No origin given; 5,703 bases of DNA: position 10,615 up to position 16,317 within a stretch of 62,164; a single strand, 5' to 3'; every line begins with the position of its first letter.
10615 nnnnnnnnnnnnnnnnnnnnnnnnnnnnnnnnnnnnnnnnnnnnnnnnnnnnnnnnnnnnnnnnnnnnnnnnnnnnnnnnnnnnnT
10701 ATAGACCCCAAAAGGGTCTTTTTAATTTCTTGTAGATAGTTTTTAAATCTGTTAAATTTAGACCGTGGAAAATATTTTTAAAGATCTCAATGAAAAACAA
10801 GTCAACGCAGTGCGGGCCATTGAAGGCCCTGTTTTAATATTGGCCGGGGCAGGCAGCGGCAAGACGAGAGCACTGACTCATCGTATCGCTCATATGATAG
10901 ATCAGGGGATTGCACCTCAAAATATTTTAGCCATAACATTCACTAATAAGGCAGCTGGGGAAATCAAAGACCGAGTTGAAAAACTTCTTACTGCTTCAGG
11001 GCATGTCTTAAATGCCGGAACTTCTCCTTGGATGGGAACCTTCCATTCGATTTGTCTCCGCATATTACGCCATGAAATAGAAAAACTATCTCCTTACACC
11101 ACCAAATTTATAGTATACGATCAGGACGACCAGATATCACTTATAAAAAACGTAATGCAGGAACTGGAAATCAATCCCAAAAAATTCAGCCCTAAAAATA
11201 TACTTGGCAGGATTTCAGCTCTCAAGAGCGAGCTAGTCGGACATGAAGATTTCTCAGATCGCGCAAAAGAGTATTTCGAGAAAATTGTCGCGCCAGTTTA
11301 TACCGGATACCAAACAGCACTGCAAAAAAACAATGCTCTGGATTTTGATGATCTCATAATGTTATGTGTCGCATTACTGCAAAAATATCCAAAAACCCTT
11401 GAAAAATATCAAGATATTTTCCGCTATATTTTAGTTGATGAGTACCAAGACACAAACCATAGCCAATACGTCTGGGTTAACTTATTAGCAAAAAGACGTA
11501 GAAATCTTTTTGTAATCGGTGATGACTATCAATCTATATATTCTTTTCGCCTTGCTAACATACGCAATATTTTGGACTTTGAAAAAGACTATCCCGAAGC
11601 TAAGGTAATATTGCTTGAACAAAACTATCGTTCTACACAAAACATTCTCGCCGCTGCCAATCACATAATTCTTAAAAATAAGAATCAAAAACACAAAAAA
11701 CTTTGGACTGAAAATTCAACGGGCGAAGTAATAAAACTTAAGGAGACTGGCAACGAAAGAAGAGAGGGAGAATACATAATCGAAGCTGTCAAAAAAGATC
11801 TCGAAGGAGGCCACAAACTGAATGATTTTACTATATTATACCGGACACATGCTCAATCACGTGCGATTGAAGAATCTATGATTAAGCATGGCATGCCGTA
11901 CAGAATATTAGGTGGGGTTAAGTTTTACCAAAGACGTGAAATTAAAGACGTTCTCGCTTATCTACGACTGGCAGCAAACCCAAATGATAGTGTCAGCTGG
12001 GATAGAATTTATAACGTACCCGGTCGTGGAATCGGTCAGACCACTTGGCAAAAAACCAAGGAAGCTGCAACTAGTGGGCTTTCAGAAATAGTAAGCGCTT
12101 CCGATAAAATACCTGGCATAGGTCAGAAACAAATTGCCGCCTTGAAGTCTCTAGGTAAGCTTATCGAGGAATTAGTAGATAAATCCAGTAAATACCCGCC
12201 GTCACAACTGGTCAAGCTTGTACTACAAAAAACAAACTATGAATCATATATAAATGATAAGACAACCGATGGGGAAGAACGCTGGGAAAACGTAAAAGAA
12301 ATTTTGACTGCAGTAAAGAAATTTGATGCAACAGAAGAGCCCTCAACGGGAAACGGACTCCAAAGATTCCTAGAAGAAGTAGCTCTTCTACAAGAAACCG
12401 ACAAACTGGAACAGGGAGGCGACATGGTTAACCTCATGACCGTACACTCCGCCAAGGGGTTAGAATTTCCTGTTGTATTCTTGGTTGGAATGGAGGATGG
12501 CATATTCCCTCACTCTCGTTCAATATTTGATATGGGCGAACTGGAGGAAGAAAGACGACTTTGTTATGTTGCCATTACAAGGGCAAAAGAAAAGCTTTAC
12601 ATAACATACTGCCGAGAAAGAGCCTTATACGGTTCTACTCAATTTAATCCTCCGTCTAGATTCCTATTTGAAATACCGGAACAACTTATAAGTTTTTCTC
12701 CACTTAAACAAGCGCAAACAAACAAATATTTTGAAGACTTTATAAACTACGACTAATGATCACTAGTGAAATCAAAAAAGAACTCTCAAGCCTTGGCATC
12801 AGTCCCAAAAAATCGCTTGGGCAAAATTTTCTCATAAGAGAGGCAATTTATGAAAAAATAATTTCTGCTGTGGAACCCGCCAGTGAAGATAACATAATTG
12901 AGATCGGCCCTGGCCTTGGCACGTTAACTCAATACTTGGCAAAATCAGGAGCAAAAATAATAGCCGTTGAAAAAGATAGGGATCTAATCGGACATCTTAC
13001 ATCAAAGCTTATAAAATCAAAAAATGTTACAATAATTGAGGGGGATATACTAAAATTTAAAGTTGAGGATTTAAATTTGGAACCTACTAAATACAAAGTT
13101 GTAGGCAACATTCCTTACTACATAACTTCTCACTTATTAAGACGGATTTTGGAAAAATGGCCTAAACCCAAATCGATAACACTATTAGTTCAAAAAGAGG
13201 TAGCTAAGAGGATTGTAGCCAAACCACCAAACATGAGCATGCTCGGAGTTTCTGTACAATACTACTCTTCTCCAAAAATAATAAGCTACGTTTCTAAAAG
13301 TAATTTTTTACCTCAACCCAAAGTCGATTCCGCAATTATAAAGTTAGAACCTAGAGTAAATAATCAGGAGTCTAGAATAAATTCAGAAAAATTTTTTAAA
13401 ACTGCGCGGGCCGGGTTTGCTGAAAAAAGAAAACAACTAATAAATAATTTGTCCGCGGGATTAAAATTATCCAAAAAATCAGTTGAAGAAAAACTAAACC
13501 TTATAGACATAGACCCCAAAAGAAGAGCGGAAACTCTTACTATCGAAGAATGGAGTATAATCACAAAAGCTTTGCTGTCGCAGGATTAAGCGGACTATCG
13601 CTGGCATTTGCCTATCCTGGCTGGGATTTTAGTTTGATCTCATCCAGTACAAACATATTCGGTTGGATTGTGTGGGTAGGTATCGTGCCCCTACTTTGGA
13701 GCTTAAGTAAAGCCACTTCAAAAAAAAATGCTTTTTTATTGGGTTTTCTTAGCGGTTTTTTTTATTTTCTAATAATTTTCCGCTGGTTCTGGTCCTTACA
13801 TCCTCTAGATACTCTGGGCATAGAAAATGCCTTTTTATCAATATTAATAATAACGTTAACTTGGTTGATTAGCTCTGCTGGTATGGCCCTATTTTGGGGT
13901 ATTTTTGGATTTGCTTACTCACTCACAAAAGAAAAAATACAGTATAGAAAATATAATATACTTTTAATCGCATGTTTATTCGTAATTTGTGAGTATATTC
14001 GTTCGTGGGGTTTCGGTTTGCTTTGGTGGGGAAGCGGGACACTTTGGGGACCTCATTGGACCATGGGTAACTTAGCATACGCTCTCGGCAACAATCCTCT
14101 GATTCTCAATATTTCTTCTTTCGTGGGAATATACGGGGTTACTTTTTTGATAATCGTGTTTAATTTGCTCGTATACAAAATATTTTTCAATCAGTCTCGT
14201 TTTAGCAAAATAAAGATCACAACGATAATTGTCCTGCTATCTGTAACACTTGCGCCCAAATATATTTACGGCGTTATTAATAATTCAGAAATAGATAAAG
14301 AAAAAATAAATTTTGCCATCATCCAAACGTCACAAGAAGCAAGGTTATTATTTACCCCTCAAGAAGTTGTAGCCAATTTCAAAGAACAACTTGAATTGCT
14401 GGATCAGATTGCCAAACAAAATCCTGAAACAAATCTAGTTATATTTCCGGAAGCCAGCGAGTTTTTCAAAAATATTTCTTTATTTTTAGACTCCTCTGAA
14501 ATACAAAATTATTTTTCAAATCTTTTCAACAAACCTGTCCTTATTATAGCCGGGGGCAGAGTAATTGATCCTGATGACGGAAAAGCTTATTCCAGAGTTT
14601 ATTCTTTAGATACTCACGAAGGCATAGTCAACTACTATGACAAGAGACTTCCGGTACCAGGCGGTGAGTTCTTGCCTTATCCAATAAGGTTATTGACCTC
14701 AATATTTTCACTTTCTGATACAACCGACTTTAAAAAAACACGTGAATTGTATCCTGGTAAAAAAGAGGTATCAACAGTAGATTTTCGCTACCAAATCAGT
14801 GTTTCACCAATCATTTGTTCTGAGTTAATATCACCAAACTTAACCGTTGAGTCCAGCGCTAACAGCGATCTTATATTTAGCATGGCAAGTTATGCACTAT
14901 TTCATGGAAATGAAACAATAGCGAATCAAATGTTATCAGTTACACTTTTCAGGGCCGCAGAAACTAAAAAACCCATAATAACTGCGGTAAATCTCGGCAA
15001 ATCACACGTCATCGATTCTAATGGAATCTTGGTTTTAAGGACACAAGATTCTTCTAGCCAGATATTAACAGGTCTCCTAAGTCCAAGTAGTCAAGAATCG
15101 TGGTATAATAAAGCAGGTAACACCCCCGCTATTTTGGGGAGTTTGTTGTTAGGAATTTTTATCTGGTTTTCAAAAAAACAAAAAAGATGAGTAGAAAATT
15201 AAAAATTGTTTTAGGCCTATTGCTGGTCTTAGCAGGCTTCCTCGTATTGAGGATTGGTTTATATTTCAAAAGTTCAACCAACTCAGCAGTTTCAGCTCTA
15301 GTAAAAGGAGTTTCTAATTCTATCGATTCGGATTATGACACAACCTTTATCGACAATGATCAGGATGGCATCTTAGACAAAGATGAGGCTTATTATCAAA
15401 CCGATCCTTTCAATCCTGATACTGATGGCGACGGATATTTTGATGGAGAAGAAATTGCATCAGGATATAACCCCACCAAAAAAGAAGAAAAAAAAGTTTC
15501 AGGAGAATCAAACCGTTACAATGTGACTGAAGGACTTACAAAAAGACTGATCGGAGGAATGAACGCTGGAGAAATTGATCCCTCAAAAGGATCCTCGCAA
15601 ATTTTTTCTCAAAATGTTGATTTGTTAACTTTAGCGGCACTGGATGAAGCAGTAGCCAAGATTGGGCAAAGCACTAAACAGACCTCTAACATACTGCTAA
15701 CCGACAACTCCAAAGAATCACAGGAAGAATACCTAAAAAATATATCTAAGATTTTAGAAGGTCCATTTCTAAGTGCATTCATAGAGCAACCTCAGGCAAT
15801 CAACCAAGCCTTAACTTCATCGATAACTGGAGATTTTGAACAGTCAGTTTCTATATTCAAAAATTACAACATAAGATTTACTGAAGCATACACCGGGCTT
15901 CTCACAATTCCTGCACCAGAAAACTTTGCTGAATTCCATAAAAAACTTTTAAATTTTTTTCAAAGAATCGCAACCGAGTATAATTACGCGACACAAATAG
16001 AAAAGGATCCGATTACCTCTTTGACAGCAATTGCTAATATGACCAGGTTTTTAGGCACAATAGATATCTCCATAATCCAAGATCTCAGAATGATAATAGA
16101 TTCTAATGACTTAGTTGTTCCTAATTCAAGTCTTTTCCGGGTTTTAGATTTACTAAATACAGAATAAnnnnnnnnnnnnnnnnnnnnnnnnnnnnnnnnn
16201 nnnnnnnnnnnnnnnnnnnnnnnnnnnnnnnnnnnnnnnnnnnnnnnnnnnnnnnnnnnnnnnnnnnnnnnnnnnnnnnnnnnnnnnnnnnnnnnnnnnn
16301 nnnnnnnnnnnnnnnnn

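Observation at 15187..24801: Type-IV-secretion-like cluster without relaxase or coupling protein, surrounded by unknown secreted and membrane proteins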

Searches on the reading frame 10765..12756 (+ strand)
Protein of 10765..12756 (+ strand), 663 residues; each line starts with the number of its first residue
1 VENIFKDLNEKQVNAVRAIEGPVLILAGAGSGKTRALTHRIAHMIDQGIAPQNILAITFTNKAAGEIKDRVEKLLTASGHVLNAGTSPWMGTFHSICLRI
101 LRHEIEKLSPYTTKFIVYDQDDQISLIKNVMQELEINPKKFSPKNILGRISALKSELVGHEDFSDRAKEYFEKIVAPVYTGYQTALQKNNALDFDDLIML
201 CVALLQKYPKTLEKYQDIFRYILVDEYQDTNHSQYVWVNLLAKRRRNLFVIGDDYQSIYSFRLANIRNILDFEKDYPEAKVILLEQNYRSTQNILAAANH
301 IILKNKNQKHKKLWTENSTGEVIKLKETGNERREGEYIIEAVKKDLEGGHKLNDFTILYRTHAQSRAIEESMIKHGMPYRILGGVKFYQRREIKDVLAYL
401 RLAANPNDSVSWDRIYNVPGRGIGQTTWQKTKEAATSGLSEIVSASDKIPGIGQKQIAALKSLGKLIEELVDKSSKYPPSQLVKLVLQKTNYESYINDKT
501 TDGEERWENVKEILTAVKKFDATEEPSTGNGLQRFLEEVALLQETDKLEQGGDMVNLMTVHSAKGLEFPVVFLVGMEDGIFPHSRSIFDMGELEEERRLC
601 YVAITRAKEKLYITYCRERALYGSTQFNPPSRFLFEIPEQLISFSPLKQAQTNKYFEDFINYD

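Call 5: search_protein_families(library=pfam, proteins=[window:10765-12756:+], max_evalue=0.1)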
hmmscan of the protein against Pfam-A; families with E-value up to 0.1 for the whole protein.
window:10765-12756:+ (663 aa): 9 families
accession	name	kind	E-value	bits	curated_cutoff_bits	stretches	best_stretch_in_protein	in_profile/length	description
PF00580.27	UvrD-helicase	-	1.2e-87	294.5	23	1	8-277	1-271/271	UvrD/REP helicase N-terminal domain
PF13361.12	UvrD_C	-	4.9e-84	283.2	25.6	1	282-617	1-349/350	UvrD-like helicase C-terminal domain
PF13245.12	AAA_19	-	3.4e-20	73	25.1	1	14-262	3-134/134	AAA domain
PF01443.25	Viral_helicase1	-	1.3e-11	45.3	21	2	532-613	159-226/228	Viral superfamily 1 RNA helicase core domain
PF13538.12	UvrD_C_2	-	1.9e-11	44.1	27.4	1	557-613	4-51/52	UvrD-like helicase C-terminal domain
PF13087.12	AAA_12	-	1.9e-07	31.3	27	1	535-613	118-190/195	AAA domain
PF13604.12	AAA_30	-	0.0003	21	27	1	8-71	2-66/191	AAA domain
PF13401.12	AAA_22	-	0.042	14.6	27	0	21-134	6-104/130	AAA domain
PF00270.35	DEAD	-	0.074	13.2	26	0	11-79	3-73/167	DEAD/DEAH box helicase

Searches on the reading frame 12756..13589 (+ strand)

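Call 5: search_protein_families(library=pfam, proteins=[window:12756-13589:+], max_evalue=0.1)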
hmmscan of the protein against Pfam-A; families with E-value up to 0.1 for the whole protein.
window:12756-13589:+ (277 aa): 8 families
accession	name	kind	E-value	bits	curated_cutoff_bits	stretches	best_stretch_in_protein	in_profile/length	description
PF00398.26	RrnaAD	-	2e-53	181.6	24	1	18-269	5-257/263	Ribosomal RNA adenine dimethylase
PF13649.12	Methyltransf_25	-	0.00018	22.6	27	1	47-105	1-62/97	Methyltransferase domain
PF13489.12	Methyltransf_23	-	0.0012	19.1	27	1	41-88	20-61/164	Methyltransferase domain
PF02390.23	Methyltransf_4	-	0.0021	18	24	1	46-106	4-68/173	Putative methyltransferase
PF08241.18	Methyltransf_11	-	0.0033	18.5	21.2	1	49-105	2-58/95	Methyltransferase domain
PF00076.28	RRM_1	-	0.018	15.3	20.7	1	115-146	2-33/70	RNA recognition motif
PF13847.12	Methyltransf_31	-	0.042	14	27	1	43-105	3-72/145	Methyltransferase domain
PF03848.20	TehB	-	0.1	12.5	20.4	0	30-99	17-85/193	Tellurite resistance protein TehB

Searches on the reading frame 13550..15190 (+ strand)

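Call 5: search_protein_families(library=pfam, proteins=[window:13550-15190:+], max_evalue=0.1)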
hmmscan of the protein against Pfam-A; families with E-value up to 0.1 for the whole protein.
window:13550-15190:+ (546 aa): 4 families
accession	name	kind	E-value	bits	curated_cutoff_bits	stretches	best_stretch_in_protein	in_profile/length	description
PF20154.4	LNT_N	-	1.5e-18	68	27.1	1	37-207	14-159/159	Apolipoprotein N-acyltransferase N-terminal domain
PF00795.27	CN_hydrolase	-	1.3e-11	44.8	23.2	1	256-518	3-254/256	Carbon-nitrogen hydrolase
PF07209.17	DUF1415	-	0.018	15.3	26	1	269-314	41-86/171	Protein of unknown function (DUF1415)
PF00092.34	VWA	-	0.041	14.5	23.8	1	237-294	22-78/174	von Willebrand factor type A domain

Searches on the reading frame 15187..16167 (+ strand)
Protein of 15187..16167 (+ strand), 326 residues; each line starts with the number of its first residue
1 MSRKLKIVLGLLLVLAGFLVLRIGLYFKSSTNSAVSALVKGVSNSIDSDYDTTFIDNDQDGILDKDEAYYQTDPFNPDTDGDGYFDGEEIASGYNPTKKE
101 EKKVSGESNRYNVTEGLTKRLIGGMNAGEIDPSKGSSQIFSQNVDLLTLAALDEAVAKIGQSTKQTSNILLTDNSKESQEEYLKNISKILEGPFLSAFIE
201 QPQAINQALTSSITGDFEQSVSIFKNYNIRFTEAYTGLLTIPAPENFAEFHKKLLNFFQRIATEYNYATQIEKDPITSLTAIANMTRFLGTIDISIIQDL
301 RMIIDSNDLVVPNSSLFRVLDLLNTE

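Call 5: search_protein_families(library=pfam, proteins=[window:15187-16167:+], max_evalue=0.1)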
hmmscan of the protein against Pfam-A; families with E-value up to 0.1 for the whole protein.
window:15187-16167:+ (326 aa): 2 families
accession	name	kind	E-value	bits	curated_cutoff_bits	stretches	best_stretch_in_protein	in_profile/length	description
PF18884.5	TSP3_bac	-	3.7e-09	36.7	25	2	78-98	1-21/22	Bacterial TSP3 repeat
PF13405.12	EF-hand_6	-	0.06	13.6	25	0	78-91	10-23/30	EF-hand domain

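Call 9: search_protein_families(library=ncbifam, proteins=[window:15187-16167:+], max_evalue=0.1)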
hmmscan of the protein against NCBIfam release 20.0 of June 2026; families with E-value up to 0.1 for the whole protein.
window:15187-16167:+ (326 aa): 3 families
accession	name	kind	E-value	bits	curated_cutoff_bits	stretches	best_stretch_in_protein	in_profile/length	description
NF047639.1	throspo3_MtsD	equivalog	8.2e-05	20.9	800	1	52-114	478-545/651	cell-cell cohesion protein MtsD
NF033765.2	gliding_CglD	equivalog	0.00011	20.1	400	1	47-89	257-299/1124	adventurous gliding motility lipoprotein CglD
TIGR01801.1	CM_A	equivalog_domain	0.054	13.7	106.35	0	137-201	11-73/102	chorismate mutase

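Call 44: search_solved_structures(query=A5, max_evalue=1)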
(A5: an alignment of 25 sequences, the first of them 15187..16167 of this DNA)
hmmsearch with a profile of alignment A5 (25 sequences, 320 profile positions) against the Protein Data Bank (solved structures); distinct sequences matched with E-value up to 1: 6.
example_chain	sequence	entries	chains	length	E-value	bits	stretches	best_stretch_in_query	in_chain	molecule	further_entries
7c7r_B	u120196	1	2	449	3.8e-06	29.8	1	48-91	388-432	Biofilm-associated surface protein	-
7c7u_A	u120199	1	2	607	3.7e-05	26.6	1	49-109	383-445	Biofilm-associated surface protein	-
8fns_A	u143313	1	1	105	0.006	19.3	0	55-90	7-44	EF-hand domain-containing protein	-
6mi5_X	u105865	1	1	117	0.0087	18.8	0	53-90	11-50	Lanmodulin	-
9s82_A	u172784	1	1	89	0.054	16.2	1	164-232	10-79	JUBO2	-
6ppb_n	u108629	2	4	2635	0.24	14.1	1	150-248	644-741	Large tegument protein deneddylase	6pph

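Call 56: find_homologous_proteins(query=window:15187-16167:+, max_evalue=0.001)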
Query window:15187-16167:+ (326 aa): 127 proteins with E <= 0.001 among 4301 candidates; the best 120 are listed.
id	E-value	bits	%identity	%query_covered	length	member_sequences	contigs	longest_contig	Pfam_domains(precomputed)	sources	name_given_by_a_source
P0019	1.1e-203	693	99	100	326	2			PF18884.6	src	-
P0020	8.8e-107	375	100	55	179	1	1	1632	PF18884.6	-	-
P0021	4.1e-105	370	54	100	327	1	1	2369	PF18884.6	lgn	-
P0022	1.8e-97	345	50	100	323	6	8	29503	PF18884.6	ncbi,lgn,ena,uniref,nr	ncbi:MAG: hypothetical protein A2831_02460 [Candidatus Yanofskybacteria bacterium RIFCSPHIGHO2_01_FU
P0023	3.3e-91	324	51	95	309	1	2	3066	PF18884.6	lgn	-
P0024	1.7e-85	305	45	99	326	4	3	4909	PF18884.6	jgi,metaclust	metaclust:\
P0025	4.1e-85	304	45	99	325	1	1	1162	PF18884.6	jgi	jgi:hypothetical protein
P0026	1.4e-83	299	45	100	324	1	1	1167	PF18884.6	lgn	-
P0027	2.6e-83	298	47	99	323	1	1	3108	PF18884.6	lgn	-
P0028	3.6e-83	298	44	99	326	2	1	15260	PF18884.6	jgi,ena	jgi:hypothetical protein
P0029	1.6e-82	296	45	99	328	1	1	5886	-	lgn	-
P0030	1.6e-81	292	45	99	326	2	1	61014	PF18884.6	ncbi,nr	ncbi:MAG: hypothetical protein HYX20_03915 [Candidatus Yanofskybacteria bacterium]|nr:hypothetical p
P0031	3.6e-79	285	43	100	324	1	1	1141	PF18884.6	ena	-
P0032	3.6e-79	285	44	99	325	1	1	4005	-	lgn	-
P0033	4.3e-78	281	44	96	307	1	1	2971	PF18884.6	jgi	-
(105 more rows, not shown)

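Call 64: predict_structure(alignment_id=A8)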
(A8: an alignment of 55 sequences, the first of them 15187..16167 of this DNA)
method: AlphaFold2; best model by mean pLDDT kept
length: 326 residues; sequences in the alignment: 55
mean_pLDDT: 86.9   pTM: 0.77
mean pLDDT of the five models: 86.9, 86.5, 84.9, 84.4, 84.0
residues with pLDDT >= 90: 214; 70-90: 73; 50-70: 18; < 50: 21
segments of 3 or more residues with pLDDT < 50: 34-49, 104-107
pLDDT, mean of each block of 10 residues (from residue 1): 91 95 77 48 43 88 95 96 93 89 54 94 92 84 95 93 80 97 93 86 95 97 96 95 97 94 95 97 91 83 93 82 58
secondary structure, 60 per line:
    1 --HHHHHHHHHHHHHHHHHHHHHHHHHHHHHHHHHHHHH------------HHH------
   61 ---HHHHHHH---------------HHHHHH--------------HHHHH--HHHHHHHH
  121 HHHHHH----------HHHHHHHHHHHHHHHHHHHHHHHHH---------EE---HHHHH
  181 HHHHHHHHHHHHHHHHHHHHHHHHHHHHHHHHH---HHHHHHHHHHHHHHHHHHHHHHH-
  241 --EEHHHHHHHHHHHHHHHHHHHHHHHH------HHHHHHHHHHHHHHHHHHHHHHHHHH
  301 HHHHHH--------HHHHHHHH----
elements in order: H3-39 H64-70 H86-91 H106-110 H113-126 H137-161 H176-213 H217-239 H245-268 H275-306 H315-322

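Call 66: fold_search(model_id=the predicted structure, library=pdb)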
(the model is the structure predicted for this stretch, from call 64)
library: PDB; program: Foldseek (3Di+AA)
matches with E <= 10: 225; with E <= 0.001: 0
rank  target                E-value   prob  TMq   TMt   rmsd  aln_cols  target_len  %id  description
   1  6az6_A                5.7e-01  0.16  0.13  0.18  19.4       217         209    9  Streptococcus agalactiae GntR (released 2017-12-20)
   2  5q13_A                5.7e-01  0.16  0.16  0.21  18.5       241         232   10  Ligand binding to FARNESOID-X-RECEPTOR (released 2017-07-05)
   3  9dm3_MODEL_1_A        6.3e-01  0.97  0.29  0.62   5.9       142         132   14  De novo design of proteins that bind naphthalenediimides, powerful photooxidants with tunable photophysical pr (released 2025-03-05)
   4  8tn1_A                8.6e-01  0.92  0.30  0.57   4.5       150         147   16  De novo designed protein binds poly ADP ribose polymerase inhibitors (PARPi) - apo (released 2024-04-24)
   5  9gm9_D                9.0e-01  0.14  0.15  0.15  20.5       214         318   12  MukBEF in a DNA capture state (released 2025-03-26)
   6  6t80_A                9.9e-01  0.12  0.14  0.17  16.3       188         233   13  Human 14-3-3 sigma fused to the AANAT peptide including phosphoserine-205 (released 2020-11-18)
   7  3fyq                  1.1e+00  0.28  0.21  0.33  12.9       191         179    8  Structure of Drosophila melanogaster talin IBS2 domain (residues 1981-2168) (released 2009-02-03)
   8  2wb7_A                1.2e+00  0.16  0.14  0.09  13.4       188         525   11  pT26-6p (released 2009-03-03)
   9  9min_D                1.4e+00  0.63  0.25  0.51   5.0       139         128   12  Structure of a designed minibinder to NYESO1-A*02:01 (released 2025-08-06)
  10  6oqy_A                1.4e+00  0.11  0.18  0.22  18.2       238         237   10  Human LRH-1 bound to the agonist 6N and a fragment of the Tif2 coregulator (released 2019-08-28)
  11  2j14_A                1.4e+00  0.11  0.15  0.18  18.8       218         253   12  3,4,5-Trisubstituted Isoxazoles as Novel PPARdelta Agonists: Part2 (released 2006-09-06)
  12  9gm7_C                1.4e+00  0.12  0.15  0.12  20.5       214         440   12  MukBEF in a nucleotide-bound state with open neck gate (monomer) (released 2025-03-26)
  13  3ihu_B                1.4e+00  0.08  0.12  0.17  18.2       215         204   14  Crystal structure of DNA binding protein (YP_298823.1) from Ralstonia eutropha JMP134 at 1.92 A resolution (released 2009-08-11)
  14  9min_I                1.5e+00  0.60  0.25  0.51   5.0       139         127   12  Structure of a designed minibinder to NYESO1-A*02:01 (released 2025-08-06)
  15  8rrm_B                1.6e+00  0.09  0.15  0.20  17.4       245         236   16  tripartite complex between 14-3-3 sigma, Fusicoccin-A, and a phosphopeptide optimized for a Fusicoccin-mediated stabil (released 2025-02-12)
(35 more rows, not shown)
